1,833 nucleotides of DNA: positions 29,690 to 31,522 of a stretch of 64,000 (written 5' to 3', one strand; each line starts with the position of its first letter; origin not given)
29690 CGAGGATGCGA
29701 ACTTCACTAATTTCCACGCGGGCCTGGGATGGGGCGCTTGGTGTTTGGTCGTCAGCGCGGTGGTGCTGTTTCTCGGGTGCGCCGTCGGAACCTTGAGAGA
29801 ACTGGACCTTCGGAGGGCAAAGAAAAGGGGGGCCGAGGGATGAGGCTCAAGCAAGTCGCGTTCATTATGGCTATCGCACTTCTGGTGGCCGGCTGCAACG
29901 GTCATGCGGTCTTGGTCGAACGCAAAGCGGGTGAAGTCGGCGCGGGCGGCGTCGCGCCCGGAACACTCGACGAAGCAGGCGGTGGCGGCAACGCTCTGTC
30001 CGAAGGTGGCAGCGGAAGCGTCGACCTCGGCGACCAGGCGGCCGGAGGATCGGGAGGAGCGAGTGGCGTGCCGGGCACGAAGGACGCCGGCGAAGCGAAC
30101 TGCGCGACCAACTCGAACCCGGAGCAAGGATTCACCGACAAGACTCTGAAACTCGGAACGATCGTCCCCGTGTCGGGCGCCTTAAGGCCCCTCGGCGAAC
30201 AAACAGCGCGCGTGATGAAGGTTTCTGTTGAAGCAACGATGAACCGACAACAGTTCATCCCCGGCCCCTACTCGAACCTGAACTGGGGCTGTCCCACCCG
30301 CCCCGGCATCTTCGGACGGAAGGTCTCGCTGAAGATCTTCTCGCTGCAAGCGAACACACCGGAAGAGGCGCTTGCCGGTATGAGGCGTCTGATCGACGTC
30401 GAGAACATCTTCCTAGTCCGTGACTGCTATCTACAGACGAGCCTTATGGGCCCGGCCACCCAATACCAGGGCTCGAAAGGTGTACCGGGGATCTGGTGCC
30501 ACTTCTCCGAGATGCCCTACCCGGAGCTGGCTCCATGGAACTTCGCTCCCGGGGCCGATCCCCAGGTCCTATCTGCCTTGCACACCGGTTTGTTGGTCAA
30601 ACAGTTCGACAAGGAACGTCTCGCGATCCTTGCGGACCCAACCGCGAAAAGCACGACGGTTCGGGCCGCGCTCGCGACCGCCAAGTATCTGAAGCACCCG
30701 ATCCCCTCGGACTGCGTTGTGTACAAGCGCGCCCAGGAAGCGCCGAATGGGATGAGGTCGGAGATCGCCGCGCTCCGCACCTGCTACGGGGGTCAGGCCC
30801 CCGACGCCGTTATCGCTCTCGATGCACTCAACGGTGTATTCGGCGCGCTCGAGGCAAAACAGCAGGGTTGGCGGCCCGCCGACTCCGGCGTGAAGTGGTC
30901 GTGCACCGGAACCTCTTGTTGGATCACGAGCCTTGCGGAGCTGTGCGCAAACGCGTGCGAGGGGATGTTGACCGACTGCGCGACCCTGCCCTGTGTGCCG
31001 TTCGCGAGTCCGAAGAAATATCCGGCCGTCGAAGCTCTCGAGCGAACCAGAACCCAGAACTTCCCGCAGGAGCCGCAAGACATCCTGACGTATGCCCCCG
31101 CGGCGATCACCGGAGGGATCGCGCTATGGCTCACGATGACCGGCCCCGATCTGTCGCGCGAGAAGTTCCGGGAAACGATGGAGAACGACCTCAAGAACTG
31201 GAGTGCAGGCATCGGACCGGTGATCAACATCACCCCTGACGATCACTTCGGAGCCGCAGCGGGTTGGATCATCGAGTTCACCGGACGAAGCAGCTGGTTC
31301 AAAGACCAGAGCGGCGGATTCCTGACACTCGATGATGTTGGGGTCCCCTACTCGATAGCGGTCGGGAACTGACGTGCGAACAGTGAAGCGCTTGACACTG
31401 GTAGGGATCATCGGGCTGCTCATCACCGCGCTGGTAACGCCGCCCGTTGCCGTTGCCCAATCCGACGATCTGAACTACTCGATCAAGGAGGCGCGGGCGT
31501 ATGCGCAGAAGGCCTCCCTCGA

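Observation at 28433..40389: Twelve-gene, about 12-kb gap-free operon joining a Liv-type ABC importer to ADH-P450-OYE redox enzymes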

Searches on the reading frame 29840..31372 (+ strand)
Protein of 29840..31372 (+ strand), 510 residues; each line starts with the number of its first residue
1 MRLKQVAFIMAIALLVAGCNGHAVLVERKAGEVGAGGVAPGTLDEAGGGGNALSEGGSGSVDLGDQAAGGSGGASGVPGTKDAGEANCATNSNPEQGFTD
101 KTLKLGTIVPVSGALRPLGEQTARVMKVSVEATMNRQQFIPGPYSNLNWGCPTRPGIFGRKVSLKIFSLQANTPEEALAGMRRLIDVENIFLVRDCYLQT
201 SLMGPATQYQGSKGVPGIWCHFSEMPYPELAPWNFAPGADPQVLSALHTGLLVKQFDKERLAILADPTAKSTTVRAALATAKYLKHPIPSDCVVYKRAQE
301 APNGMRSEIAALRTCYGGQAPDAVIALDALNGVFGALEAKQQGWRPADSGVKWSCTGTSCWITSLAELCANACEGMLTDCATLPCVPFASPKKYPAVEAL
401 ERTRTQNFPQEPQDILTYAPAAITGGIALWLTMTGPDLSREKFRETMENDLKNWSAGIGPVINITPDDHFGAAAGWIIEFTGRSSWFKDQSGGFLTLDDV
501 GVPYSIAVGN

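Call 4: search_protein_families(library=pfam, proteins=[window:29840-31372:+], max_evalue=0.01)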
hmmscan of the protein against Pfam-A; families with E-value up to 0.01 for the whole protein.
window:29840-31372:+ (510 aa): 1 family
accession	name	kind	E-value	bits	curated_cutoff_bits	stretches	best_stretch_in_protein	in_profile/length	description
PF13458.12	Peripla_BP_6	-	1.3e-11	45.2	31.7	1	102-479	1-337/343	Periplasmic binding protein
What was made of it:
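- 29840..31372 (+): Lipoprotein substrate-binding protein. It is a divergent, Cys-rich Liv-type (Peripla_BP_6) protein with a Gly-rich tether of about 65 residues after the lipobox Cys. Peripla_BP_6, E 1.3e-11 (call 4).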

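Call 9: search_protein_families(library=ncbifam, proteins=[window:29840-31372:+], max_evalue=0.001)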
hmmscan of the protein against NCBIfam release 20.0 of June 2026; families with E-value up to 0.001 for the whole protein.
window:29840-31372:+ (510 aa): 0 families

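Call 21: search_solved_structures(query=window:29840-31372:+, max_evalue=0.01)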
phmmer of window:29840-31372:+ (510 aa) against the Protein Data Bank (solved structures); distinct sequences matched with E-value up to 0.01: 0.
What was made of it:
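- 29840..31372 (+): No PDB sequence hit with the single sequence (call 21).
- Tried and rejected: The single SBP sequence gave no PDB hit (call 21).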

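Call 26: find_homologous_proteins(query=window:29840-31372:+, max_evalue=0.00001)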
Query window:29840-31372:+ (510 aa): 158 proteins with E <= 0.00001 among 8000 candidates; the best 120 are listed.
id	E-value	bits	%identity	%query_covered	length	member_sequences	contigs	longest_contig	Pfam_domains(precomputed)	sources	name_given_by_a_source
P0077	0.0e+0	1106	92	100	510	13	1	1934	PF13458.13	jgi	jgi:hypothetical protein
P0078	1.5e-290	982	82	100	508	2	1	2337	PF13458.13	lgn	-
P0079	2.4e-290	982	81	100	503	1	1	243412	PF13458.13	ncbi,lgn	-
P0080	6.4e-290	980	83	100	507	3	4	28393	PF13458.13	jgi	jgi:hypothetical protein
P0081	9.1e-287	970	81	100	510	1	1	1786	PF13458.13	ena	-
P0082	2.1e-243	827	69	99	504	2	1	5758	PF13458.13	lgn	-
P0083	2.3e-241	820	68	99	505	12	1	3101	PF13458.13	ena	-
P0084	3.6e-240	816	69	99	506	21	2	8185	PF13458.13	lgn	-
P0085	1.1e-239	815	68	99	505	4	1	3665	PF13458.13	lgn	-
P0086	1.3e-233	795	85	75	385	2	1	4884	PF13458.13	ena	-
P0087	2.0e-231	787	66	99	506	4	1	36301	PF13458.13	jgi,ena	-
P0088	4.3e-228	776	68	97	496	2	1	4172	PF13458.13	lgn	-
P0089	4.7e-228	776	66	99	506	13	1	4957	PF13458.13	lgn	-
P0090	1.2e-227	775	65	100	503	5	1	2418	PF13458.13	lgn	-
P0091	4.6e-215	733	63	99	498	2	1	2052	PF13458.13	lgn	-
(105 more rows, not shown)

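Call 41: predict_structure(alignment_id=A2)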
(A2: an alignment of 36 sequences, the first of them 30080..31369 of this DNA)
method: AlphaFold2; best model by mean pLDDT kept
length: 430 residues; sequences in the alignment: 36
mean_pLDDT: 86.9   pTM: 0.87
mean pLDDT of the five models: 86.9, 86.8, 86.7, 85.4, 84.2
residues with pLDDT >= 90: 208; 70-90: 183; 50-70: 37; < 50: 2
segments of 3 or more residues with pLDDT < 50: none
pLDDT, mean of each block of 10 residues (from residue 1): 76 98 94 80 92 89 82 94 94 90 98 77 84 90 66 84 93 96 93 94 98 91 90 95 92 91 88 80 68 88 63 79 89 83 89 95 92 77 83 86 79 90 88
secondary structure, 60 per line:
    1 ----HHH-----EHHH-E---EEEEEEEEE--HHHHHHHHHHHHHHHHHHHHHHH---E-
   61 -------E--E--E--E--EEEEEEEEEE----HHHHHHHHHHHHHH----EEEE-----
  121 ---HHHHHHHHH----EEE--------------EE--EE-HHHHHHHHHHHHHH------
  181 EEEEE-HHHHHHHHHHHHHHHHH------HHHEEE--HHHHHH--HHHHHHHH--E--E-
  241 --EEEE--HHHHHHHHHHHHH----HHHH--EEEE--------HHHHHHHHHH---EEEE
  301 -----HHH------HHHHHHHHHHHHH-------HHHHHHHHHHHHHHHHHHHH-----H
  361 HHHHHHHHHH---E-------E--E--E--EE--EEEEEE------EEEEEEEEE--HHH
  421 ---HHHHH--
elements in order: E22-30 H33-55 E80-89 H94-107 E112-115 H124-132 E137-139 H161-174 E181-185 H187-203 E213-215 H218-223 H226-233 E243-246 H249-261 H266-269 E272-275 H284-293 E297-300 H315-327 H335-354 H360-370 E395-400 E407-415 H424-428
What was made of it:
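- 29840..31372 (+): AF2 model pLDDT 86.9 (call 41).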

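Call 46: fold_search(model_id=the predicted structure, library=pdb)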
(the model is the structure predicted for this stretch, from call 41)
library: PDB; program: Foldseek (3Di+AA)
matches with E <= 10: 1564; with E <= 0.001: 850
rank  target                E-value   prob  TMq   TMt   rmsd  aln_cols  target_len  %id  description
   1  4kv7                  2.0e-15  1.00  0.68  0.78   5.0       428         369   16  The crystal structure of a possible leucine/isoleucine/valine-binding protein from Rhodopirellula baltica SH 1 (released 2013-06-05)
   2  3td9                  2.5e-15  1.00  0.68  0.82   3.8       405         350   16  Crystal structure of a Leucine binding protein LivK (TM1135) from Thermotoga maritima MSB8 at 1.90 A resolution (released 2011-09-07)
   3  3hut                  2.6e-14  1.00  0.57  0.67   5.6       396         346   15  Crystal structure of a putative branched-chain amino acid ABC transporter from Rhodospirillum rubrum (released 2009-06-30)
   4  4mpt_A                3.3e-14  1.00  0.64  0.73   4.9       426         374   15  Crystal Structure of Periplasmic binding Protein Type 1 from Bordetella pertussis Tohama I (released 2013-12-11)
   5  4q6w_A                6.2e-14  1.00  0.67  0.76   4.6       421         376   14  Crystal Structure of Periplasmic Binding Protein type 1 from Bordetella pertussis Tohama I complexed with 3-Hydroxy Be (released 2014-07-02)
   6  7ylt_D                8.7e-14  1.00  0.57  0.67   5.6       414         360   18  Structure of a bacteria protein (released 2023-06-14)
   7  4q6w_B                1.0e-13  1.00  0.67  0.76   4.2       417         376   15  Crystal Structure of Periplasmic Binding Protein type 1 from Bordetella pertussis Tohama I complexed with 3-Hydroxy Be (released 2014-07-02)
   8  7ylt_B                1.0e-13  1.00  0.57  0.65   5.7       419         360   16  Structure of a bacteria protein (released 2023-06-14)
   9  1usg                  1.0e-13  1.00  0.43  0.52   8.3       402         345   17  L-leucine-binding protein, apo form (released 2003-12-18)
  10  3eaf                  1.2e-13  1.00  0.61  0.68   5.7       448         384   12  Crystal structure of ABC transporter, substrate binding protein Aeropyrum pernix (released 2008-09-09)
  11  4n03                  1.4e-13  1.00  0.67  0.74   4.4       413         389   18  Fatty acid ABC transporter substrate-binding protein from Thermomonospora curvata (released 2013-10-16)
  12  4evs                  2.7e-13  1.00  0.68  0.78   4.1       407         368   14  Crystal structure of ABC transporter from R. palustris - solute binding protein (RPA0985) in complex with 4-hydroxybenzo (released 2012-05-23)
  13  7ylt_A                3.4e-13  1.00  0.58  0.67   5.1       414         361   17  Structure of a bacteria protein (released 2023-06-14)
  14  8wch_A                4.2e-13  1.00  0.65  0.70   5.6       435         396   14  Crystal structure of SAR11_0655 bound to a co-purified ligand, L-pyroglutamate (released 2024-07-17)
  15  4n0q_B                6.3e-13  1.00  0.64  0.78   4.7       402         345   14  Crystal Structure of an ABC transporter, substrate-binding protein from Brucella melitensis 16M in complex with L-Leuc (released 2013-11-06)
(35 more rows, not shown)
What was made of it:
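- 29840..31372 (+): Foldseek TM-scores normalised to target length are 0.7-0.8 against LivJ/K-type SBPs that bind Leu, aromatic acids, fatty acid or urea, at 12-18% identity (call 46).
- On HAAT / Liv-type ABC importer: Foldseek target-normalised TM-scores of 0.7-0.8 against LivJ/K-type SBPs (call 46). Fold neighbours bind Leu, aromatic acids, fatty acid or urea (call 46).
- The SBP fold matches SBPs for Leu, aromatic acids, urea and fatty acid about equally well (call 46). Foldseek top hits include Leu-binding proteins (call 46).
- Tried and rejected: The ligands of its fold neighbours are too mixed to assign a substrate (call 46).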

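Call 52: search_solved_structures(query=A2, max_evalue=1, show_alignments=3)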
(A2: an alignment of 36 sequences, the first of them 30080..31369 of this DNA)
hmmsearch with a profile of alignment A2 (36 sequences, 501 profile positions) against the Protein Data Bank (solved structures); distinct sequences matched with E-value up to 1: 5.
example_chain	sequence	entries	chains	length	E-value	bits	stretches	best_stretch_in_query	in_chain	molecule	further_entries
4n03_A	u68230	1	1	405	0.00042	22.3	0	85-134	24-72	ABC-type branched-chain amino acid transport systems periplasmic component-like protein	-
4kv7_A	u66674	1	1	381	0.0083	18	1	377-469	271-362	Probable leucine/isoleucine/valine-binding protein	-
8wch_A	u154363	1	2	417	0.013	17.4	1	88-210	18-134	Probable Leu/Ile/Val-binding protein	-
4n0q_A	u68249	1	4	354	0.035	16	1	93-136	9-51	Leu/Ile/Val-binding protein homolog 3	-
9qdt_A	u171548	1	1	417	0.19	13.5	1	212-294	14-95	Probable cytochrome c peroxidase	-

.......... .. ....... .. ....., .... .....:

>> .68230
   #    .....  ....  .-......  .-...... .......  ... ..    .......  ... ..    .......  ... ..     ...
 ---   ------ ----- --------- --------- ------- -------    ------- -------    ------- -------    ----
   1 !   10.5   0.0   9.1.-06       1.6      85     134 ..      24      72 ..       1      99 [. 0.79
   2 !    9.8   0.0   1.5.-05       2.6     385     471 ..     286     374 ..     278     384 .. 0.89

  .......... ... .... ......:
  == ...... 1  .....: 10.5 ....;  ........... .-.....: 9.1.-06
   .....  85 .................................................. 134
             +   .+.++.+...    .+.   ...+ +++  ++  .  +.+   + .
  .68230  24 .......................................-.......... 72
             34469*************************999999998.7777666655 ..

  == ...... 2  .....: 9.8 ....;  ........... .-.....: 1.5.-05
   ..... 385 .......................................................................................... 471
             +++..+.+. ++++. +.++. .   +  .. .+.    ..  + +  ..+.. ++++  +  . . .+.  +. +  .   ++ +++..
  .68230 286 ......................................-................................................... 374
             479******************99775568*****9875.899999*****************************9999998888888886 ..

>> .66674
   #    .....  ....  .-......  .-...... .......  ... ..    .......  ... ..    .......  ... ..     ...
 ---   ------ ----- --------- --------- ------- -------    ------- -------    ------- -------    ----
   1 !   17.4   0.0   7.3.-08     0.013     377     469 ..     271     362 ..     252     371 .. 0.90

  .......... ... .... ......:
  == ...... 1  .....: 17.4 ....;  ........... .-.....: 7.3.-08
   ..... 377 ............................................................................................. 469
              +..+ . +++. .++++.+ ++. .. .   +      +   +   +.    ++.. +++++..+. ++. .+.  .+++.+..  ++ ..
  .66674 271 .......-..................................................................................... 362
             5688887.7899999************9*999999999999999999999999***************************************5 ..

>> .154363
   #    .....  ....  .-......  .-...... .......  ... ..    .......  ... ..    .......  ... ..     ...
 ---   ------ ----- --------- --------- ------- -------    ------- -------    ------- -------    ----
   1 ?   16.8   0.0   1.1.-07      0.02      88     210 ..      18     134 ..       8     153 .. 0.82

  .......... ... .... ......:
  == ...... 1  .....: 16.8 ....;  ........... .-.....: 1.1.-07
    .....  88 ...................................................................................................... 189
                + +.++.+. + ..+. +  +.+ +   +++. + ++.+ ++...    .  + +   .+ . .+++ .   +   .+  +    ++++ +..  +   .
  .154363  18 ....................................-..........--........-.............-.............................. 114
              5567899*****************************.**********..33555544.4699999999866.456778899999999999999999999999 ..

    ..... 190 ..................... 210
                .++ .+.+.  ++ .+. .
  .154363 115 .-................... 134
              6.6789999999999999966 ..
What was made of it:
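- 29840..31372 (+): The best profile hit is 4n03, E 4e-4 (call 52), which the PDB entry title quoted in call 46 calls a fatty-acid ABC transporter SBP.
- The best PDB profile hit of the SBP is an actinobacterial SBP whose PDB entry title calls it a fatty-acid SBP (calls 46, 52). The 4n03 profile hit is weak, E 4e-4 (call 52).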
